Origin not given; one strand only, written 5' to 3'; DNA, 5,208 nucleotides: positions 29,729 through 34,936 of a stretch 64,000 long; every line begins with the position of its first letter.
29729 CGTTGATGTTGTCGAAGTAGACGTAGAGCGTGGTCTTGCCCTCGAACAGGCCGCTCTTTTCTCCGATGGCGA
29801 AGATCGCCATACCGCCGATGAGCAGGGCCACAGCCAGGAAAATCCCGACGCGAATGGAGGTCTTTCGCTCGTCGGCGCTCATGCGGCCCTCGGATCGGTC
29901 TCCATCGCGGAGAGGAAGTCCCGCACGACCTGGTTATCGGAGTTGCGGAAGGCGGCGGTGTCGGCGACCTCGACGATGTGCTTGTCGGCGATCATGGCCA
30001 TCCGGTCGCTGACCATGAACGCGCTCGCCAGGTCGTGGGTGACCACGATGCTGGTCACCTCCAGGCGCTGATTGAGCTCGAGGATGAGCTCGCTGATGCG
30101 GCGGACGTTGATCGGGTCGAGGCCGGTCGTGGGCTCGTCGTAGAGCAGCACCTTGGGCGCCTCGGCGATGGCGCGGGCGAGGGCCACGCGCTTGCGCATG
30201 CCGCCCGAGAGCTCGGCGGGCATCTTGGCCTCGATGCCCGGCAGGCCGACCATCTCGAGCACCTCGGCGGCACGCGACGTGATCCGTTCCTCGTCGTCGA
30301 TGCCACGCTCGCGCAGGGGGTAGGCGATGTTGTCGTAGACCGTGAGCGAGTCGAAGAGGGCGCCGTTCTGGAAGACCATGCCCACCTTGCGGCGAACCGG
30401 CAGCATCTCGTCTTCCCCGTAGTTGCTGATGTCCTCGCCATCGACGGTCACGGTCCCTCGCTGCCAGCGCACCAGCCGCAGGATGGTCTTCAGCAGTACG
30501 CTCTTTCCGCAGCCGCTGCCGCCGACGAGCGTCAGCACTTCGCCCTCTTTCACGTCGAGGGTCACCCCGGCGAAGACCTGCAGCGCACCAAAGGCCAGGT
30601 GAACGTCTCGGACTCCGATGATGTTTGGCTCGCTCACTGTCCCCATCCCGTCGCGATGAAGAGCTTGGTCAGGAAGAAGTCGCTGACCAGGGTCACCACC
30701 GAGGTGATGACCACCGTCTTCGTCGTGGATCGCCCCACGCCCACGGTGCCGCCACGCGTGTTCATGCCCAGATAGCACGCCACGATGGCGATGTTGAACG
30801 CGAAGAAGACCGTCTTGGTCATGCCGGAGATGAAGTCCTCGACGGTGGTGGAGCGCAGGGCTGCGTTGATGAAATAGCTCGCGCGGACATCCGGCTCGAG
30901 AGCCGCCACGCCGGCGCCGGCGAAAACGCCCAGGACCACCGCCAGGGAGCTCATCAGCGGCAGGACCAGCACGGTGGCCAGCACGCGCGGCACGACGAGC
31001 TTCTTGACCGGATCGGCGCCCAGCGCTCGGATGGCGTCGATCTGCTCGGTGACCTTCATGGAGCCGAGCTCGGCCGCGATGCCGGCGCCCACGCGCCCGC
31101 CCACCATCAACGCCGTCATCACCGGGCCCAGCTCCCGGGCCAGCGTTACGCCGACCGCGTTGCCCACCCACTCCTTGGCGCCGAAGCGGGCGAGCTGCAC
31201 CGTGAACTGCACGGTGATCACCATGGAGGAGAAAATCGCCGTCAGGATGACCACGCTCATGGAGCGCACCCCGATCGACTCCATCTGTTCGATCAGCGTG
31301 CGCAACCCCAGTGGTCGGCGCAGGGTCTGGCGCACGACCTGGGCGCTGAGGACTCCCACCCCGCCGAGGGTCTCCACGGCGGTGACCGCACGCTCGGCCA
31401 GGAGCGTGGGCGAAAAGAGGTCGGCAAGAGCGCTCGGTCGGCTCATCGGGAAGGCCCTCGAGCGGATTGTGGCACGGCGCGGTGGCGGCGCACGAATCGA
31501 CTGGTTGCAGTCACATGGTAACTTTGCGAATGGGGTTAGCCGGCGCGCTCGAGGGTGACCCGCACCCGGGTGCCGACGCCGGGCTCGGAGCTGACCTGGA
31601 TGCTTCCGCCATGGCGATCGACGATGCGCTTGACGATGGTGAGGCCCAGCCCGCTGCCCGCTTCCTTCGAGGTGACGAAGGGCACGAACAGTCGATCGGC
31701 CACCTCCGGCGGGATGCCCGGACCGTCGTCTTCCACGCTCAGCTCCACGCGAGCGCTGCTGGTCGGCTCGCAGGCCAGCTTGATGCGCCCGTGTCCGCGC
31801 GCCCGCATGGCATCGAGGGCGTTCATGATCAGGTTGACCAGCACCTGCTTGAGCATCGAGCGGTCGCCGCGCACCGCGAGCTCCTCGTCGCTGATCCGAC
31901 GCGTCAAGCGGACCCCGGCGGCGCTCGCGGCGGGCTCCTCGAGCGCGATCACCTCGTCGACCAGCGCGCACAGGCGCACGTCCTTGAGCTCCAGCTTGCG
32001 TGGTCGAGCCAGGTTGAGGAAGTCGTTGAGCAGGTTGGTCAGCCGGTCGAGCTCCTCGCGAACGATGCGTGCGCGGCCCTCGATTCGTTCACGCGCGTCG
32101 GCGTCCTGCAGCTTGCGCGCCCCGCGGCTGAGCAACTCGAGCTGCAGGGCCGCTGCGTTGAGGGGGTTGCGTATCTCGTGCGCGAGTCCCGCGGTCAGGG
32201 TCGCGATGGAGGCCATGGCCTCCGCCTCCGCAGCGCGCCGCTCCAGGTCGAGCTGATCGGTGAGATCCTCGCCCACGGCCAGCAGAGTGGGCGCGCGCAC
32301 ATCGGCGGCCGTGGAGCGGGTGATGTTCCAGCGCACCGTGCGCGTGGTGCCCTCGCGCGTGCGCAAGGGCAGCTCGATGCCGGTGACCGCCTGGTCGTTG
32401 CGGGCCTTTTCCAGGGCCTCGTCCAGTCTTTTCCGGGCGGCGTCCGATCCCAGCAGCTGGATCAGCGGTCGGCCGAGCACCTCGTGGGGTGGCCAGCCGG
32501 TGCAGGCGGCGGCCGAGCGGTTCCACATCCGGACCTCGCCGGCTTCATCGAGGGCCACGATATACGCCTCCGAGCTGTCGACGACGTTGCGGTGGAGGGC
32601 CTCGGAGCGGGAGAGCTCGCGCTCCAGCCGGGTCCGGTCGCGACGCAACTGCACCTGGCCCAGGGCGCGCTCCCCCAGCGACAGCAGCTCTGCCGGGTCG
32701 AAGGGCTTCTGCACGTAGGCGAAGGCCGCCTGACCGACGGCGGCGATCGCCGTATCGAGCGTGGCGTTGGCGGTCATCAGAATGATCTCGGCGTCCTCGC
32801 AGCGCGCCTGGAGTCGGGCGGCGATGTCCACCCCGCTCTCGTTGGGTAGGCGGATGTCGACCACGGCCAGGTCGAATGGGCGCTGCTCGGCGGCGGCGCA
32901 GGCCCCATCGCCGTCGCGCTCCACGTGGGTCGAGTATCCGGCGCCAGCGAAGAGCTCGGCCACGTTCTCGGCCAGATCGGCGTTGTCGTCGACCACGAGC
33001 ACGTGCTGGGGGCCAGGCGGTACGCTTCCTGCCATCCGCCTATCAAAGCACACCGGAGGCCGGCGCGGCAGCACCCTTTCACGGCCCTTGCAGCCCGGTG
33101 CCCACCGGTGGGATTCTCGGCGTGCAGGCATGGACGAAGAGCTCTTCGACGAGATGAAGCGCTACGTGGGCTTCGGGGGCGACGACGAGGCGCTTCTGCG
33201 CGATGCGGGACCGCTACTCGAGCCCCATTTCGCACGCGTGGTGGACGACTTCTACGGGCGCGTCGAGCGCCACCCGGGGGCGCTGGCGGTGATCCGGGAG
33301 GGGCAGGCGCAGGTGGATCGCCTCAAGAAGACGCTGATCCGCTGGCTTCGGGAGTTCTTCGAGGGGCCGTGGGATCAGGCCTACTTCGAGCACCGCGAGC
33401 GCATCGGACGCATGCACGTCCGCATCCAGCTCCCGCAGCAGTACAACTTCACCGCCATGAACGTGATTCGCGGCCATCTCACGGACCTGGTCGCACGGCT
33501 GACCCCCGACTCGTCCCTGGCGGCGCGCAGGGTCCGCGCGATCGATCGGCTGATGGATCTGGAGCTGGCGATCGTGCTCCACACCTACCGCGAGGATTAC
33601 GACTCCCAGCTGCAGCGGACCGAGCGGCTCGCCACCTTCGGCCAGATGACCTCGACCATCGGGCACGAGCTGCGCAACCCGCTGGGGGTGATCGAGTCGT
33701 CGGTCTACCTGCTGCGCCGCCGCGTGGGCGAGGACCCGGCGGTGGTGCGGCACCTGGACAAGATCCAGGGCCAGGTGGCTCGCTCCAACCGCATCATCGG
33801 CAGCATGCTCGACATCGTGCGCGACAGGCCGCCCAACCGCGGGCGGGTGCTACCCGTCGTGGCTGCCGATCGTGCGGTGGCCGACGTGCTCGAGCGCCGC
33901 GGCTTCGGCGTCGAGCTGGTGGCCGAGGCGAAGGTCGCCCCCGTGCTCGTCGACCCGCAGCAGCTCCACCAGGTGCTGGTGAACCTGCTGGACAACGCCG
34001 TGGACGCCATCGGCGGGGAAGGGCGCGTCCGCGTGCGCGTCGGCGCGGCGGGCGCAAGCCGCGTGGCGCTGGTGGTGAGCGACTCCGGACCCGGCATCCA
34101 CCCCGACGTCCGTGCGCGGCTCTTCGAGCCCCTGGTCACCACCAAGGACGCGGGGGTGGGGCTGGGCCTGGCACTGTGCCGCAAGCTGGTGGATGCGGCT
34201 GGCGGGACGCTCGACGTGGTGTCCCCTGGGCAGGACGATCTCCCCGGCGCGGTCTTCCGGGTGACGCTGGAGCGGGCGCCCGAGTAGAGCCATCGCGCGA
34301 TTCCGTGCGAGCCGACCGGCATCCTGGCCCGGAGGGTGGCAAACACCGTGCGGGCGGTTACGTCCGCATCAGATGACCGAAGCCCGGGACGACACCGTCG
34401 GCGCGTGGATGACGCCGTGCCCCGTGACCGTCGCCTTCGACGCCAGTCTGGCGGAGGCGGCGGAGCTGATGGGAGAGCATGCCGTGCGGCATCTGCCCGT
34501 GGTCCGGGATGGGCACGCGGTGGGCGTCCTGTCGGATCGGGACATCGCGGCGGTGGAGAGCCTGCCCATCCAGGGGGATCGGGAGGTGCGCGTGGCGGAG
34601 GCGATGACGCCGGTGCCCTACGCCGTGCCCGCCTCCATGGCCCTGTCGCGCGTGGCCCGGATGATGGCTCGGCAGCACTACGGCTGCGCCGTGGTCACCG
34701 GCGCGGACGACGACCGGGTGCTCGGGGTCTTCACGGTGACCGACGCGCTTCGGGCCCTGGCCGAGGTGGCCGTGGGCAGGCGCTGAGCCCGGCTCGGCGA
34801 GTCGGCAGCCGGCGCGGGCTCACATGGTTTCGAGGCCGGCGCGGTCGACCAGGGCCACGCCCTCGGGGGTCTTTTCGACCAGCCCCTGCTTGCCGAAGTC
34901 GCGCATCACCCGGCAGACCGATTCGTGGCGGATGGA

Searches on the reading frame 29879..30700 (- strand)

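Call 15: search_protein_families(library=pfam, proteins=[window:29879-30700:-], max_evalue=0.00001)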
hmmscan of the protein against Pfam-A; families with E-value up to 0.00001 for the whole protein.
window:29879-30700:- (273 aa): 2 families
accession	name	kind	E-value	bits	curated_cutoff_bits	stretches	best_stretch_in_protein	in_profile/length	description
PF00005.33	ABC_tran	-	8.6e-37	127.2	25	1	45-192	3-137/137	ABC transporter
PF13304.12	AAA_21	-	1.4e-08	35.6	27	0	162-224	236-300/304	AAA domain, putative AbiEii toxin, Type IV TA system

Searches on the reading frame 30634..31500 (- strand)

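Call 15: search_protein_families(library=pfam, proteins=[window:30634-31500:-], max_evalue=0.00001)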
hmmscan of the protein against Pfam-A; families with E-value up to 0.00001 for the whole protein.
window:30634-31500:- (288 aa): 1 family
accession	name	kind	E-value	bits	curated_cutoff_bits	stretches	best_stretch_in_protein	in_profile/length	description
PF02405.21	MlaE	-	5.4e-69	232.5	22.5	1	70-279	2-211/212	Permease MlaE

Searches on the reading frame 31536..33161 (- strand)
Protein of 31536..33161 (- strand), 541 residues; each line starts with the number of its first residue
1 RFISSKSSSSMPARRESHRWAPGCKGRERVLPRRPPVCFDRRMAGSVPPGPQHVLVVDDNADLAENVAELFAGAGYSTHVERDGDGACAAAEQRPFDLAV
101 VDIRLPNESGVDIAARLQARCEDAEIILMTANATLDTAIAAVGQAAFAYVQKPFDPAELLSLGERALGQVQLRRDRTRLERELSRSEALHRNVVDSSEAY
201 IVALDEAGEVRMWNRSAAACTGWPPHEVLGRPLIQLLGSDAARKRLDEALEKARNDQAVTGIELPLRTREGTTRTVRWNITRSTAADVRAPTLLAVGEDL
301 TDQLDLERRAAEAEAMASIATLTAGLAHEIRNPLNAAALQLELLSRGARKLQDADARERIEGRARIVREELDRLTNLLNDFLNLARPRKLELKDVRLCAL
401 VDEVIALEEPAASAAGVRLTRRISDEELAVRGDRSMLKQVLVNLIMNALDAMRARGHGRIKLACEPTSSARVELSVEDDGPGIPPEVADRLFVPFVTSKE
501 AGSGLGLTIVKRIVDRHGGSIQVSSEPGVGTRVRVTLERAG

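Call 15: search_protein_families(library=pfam, proteins=[window:31536-33161:-], max_evalue=0.00001)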
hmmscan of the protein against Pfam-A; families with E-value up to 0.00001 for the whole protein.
window:31536-33161:- (541 aa): 6 families
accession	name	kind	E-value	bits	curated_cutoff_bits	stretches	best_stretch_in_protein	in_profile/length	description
PF02518.31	HATPase_c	-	9.9e-30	103.7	26.4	1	432-539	1-109/111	Histidine kinase-, DNA gyrase B-, and HSP90-like ATPase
PF00072.30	Response_reg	-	4.1e-22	78.9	30.2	1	54-161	1-108/111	Response regulator receiver domain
PF00512.31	HisKA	-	2e-12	47.4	26.9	1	321-387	4-63/66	His Kinase A (phospho-acceptor) domain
PF00989.32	PAS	-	7.2e-12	45.8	22.6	1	191-299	4-112/113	PAS fold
PF08448.16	PAS_4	-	2.6e-10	40.9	23.1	1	194-303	1-108/110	PAS fold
PF13581.12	HATPase_c_2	-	6.6e-06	26.6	27.4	0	444-536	39-126/127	Histidine kinase-like ATPase domain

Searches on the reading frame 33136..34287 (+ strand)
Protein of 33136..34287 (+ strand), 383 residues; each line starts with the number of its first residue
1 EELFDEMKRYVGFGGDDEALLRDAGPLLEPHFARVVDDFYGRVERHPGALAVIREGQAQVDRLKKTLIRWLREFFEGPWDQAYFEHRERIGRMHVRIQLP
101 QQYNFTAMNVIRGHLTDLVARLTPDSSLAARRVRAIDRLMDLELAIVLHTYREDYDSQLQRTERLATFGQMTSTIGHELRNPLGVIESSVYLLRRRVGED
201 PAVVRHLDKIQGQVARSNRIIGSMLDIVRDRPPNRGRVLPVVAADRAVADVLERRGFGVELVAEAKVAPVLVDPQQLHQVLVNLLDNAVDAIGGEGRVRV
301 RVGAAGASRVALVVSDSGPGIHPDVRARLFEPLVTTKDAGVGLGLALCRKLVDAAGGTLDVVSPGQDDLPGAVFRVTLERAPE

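Call 43: search_solved_structures(query=window:33136-34287:+, max_evalue=1e-10, show_alignments=1)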
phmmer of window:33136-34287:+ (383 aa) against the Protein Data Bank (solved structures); distinct sequences matched with E-value up to 1e-10: 29.
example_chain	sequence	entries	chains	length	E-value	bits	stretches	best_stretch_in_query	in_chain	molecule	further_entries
5ohe_A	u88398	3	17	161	7.1e-41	144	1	1-154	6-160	Globin-coupled histidine kinase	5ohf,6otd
3a0r_A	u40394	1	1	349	3e-25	92.6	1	153-358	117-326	Sensor protein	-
9jfj_A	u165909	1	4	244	2.2e-24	89.7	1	155-364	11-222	Sensor histidine kinase ZraS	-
4gcz_A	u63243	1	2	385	4.4e-23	85.5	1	153-382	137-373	Blue-light photoreceptor, Sensor protein fixL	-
8a7f_A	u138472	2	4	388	4.7e-23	85.4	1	153-382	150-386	Putative Sensory box protein,Sensor protein FixL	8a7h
8a3u_A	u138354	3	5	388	4.7e-23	85.4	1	153-382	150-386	Putative Sensory box protein,Sensor protein FixL | Putative Sensory box protein,Putative Sensory box protein,Sensor protein FixL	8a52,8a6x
6lgq_C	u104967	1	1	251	1e-17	67.8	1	171-380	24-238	Histidine kinase KdpD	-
2w31_A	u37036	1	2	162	3.3e-17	66.1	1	5-154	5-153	GLOBIN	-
8vc9_A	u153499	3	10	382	1.1e-14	57.9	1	116-363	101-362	Leptospira virulence regulator B (LvrB) | histidine kinase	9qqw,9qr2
4biu_A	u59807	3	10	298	1.5e-14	57.4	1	157-353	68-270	SENSOR PROTEIN CPXA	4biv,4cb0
3a0t_A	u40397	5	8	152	1.5e-14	57.4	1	270-359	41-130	Sensor protein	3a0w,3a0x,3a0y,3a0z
4biw_A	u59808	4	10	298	2.1e-14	56.9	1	160-353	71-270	SENSOR PROTEIN CPXA | Sensor histidine kinase CpxA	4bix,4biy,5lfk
3d36_A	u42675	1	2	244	6e-14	55.4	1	161-363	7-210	Sporulation kinase B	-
1r62_A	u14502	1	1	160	1.1e-13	54.5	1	268-366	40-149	Nitrogen regulation protein NR(II)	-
1or4_A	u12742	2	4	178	1.6e-13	54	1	11-148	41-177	Heme-based aerotactic transducer hemAT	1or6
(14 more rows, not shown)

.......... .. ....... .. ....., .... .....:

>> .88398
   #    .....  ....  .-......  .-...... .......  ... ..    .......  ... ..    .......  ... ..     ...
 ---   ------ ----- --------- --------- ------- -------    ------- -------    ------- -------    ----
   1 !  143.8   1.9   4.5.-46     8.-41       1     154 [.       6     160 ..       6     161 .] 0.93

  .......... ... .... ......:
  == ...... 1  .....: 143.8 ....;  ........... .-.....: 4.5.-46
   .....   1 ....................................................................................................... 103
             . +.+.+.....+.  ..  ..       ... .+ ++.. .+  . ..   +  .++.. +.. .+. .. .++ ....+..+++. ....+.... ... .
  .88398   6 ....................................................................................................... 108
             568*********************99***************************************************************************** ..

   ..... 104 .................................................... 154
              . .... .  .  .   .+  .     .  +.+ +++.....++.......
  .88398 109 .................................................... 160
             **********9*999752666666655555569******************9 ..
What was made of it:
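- On NmpR (NmpRSTU) regulon promoter: In the window: 31536-33035 and 33130-34287 (calls 15, 43).
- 33130..34287 (+): NmpU-like globin-coupled histidine kinase (Protoglobin, HisKA, HATPase). Inferred to be the oxygen sensor. The globin domain matches AfGcHK (PDB 5OHE) at E = 7e-41, with the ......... proximal-His motif (call 43).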

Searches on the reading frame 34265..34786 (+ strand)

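Call 49: search_protein_families(library=pfam, proteins=[window:34265-34786:+], max_evalue=0.0001)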
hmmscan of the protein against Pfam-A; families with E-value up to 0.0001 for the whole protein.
window:34265-34786:+ (173 aa): 1 family
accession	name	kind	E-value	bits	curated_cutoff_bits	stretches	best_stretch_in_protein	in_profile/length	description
PF00571.33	CBS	-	3.8e-26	91.6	24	2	45-96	1-53/57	CBS domain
